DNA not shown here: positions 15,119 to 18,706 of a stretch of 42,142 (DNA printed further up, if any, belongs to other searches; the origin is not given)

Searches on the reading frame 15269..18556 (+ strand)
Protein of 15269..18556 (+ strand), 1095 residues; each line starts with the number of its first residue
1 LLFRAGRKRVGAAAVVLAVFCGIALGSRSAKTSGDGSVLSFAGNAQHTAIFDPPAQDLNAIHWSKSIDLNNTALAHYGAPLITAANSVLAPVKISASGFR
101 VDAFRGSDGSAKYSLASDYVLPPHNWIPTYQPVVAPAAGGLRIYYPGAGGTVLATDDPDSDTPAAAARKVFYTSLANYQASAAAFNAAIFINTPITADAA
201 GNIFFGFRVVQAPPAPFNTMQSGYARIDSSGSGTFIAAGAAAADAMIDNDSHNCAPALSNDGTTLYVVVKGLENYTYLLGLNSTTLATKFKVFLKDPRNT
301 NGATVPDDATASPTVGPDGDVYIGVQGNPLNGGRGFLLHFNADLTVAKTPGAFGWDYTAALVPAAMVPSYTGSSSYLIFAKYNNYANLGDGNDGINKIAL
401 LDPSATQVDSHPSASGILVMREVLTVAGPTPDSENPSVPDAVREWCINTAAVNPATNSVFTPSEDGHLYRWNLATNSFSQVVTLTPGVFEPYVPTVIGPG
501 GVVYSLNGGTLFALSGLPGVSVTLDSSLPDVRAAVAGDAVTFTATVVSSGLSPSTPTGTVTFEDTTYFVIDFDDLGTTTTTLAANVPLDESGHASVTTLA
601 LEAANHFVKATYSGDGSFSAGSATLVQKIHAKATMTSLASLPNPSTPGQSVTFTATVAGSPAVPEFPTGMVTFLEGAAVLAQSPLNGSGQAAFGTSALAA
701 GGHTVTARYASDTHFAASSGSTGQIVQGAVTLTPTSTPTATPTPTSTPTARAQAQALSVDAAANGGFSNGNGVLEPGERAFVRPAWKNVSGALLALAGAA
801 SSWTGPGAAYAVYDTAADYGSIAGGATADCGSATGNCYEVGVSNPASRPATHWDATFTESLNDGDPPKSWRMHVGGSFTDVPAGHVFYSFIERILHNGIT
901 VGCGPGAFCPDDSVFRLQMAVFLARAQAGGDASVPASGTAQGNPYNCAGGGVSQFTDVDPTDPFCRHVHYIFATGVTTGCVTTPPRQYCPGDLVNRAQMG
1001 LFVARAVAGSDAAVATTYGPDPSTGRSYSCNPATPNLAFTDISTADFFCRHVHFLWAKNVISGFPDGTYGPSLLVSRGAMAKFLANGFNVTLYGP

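Call 16: search_protein_families(library=pfam, proteins=[window:15269-18556:+])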
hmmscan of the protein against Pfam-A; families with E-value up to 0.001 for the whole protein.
window:15269-18556:+ (1095 aa): 2 families
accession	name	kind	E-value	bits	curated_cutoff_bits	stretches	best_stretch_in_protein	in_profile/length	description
PF16640.11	Big_3_5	-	1.5e-26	93.2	35.5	2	640-722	3-82/88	Bacterial Ig-like domain (group 3)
PF00395.25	SLH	-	1.6e-12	47.6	20.8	1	1039-1081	2-44/44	S-layer homology domain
